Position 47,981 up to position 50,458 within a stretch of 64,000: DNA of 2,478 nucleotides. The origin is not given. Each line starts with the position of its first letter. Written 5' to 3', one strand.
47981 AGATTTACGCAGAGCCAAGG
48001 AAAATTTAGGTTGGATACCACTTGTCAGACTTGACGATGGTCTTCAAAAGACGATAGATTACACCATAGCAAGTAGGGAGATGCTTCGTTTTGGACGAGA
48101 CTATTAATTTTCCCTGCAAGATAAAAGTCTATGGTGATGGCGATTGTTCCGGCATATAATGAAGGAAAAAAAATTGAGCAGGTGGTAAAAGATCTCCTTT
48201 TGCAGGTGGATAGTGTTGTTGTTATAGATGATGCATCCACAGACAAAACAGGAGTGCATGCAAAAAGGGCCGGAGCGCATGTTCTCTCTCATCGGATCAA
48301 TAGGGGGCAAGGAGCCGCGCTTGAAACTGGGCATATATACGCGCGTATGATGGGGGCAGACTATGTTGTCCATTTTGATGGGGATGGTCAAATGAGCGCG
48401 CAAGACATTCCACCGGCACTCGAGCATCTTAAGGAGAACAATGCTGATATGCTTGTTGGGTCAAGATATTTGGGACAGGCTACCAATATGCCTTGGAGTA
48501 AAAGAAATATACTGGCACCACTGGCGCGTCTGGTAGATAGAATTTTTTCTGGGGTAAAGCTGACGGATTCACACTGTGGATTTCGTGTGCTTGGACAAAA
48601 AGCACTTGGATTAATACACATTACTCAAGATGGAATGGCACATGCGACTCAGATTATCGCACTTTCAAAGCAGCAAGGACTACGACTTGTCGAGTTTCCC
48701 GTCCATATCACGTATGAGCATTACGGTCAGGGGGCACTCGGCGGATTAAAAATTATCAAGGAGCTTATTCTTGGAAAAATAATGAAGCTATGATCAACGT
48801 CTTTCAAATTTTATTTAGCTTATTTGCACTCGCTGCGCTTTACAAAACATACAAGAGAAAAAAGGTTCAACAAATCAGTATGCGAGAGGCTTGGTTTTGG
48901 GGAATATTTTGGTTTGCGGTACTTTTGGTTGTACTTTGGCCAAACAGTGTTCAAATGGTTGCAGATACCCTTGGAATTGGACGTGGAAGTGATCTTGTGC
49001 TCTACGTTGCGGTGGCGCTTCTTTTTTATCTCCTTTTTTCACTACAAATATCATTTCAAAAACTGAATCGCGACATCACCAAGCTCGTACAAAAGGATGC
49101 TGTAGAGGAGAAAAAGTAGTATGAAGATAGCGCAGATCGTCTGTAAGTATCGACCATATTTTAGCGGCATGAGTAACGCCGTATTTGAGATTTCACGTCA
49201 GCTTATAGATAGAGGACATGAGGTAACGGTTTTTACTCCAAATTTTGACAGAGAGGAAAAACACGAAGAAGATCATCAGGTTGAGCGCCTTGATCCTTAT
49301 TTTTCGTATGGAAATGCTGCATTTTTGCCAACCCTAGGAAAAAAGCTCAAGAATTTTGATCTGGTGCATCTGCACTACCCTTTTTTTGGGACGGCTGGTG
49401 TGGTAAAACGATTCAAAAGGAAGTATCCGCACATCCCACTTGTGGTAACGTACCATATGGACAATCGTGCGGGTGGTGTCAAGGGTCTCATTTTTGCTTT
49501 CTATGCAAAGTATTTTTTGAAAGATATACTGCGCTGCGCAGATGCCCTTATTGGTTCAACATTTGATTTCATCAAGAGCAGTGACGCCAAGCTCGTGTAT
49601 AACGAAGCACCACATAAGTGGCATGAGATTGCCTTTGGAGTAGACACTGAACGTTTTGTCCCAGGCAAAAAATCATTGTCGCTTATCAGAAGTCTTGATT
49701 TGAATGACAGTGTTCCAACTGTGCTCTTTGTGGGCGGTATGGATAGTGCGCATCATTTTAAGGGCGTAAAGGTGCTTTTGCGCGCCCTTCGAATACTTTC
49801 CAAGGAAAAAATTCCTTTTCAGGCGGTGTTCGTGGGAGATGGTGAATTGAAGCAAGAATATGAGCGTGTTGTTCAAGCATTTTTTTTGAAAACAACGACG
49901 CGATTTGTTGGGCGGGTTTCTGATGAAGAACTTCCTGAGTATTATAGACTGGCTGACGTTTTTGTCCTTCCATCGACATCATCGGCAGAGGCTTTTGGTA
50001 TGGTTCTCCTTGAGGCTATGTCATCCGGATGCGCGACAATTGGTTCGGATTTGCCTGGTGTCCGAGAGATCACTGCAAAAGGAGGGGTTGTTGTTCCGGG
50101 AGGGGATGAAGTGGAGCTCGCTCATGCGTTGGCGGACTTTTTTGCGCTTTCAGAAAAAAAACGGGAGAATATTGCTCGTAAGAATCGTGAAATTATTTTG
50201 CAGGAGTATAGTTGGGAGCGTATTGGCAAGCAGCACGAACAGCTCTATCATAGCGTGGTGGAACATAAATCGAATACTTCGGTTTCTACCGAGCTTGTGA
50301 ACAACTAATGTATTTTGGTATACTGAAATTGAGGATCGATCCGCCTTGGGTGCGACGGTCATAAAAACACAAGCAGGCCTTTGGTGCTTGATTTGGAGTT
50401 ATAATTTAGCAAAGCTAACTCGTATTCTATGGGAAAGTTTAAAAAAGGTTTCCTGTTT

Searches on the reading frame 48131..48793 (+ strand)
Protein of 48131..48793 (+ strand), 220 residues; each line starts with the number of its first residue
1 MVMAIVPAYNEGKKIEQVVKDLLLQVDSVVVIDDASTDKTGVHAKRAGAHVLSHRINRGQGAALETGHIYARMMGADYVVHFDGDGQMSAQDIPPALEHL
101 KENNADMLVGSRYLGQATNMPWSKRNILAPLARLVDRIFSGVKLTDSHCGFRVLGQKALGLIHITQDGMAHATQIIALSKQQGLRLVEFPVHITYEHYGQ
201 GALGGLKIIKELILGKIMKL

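Call 80: search_protein_families(library=pfam, proteins=[window:48131-48793:+], max_evalue=0.00001)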
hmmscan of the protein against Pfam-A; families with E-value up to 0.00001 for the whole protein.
window:48131-48793:+ (220 aa): 1 family
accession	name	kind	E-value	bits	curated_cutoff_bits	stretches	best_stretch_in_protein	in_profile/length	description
PF00535.33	Glycos_transf_2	-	3.6e-23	82.8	23.3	1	5-158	3-163/168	Glycosyl transferase family 2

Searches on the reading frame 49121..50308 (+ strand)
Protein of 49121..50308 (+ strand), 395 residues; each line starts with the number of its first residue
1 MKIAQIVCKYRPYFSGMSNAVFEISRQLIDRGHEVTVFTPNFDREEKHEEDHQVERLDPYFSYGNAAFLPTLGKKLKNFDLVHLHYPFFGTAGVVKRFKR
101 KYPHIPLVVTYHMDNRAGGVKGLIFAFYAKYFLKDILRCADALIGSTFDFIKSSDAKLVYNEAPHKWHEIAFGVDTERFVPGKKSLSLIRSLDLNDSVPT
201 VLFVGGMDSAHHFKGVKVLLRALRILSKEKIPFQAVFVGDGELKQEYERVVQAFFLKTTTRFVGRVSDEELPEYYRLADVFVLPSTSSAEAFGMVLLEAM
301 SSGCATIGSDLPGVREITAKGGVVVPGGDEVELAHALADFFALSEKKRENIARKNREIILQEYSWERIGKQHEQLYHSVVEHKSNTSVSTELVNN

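Call 80: search_protein_families(library=pfam, proteins=[window:49121-50308:+], max_evalue=0.00001)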
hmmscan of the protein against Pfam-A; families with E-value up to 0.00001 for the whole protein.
window:49121-50308:+ (395 aa): 5 families
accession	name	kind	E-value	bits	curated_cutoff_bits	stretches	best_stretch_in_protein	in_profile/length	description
PF00534.26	Glycos_transf_1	-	3.2e-33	115.1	26.4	1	191-357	8-171/172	Glycosyl transferases group 1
PF13692.12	Glyco_trans_1_4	-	1e-29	104.1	27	1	199-339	2-138/142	Glycosyl transferases group 1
PF13439.12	Glyco_transf_4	-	5.7e-21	75.7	28.5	1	15-147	2-141/170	Glycosyltransferase Family 4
PF13579.12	Glyco_trans_4_4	-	1.5e-14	55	29.7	1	15-146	1-134/158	Glycosyl transferase 4-like domain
PF13524.12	Glyco_trans_1_2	-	1.3e-08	35.4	25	1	234-370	16-140/144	Glycosyl transferase-like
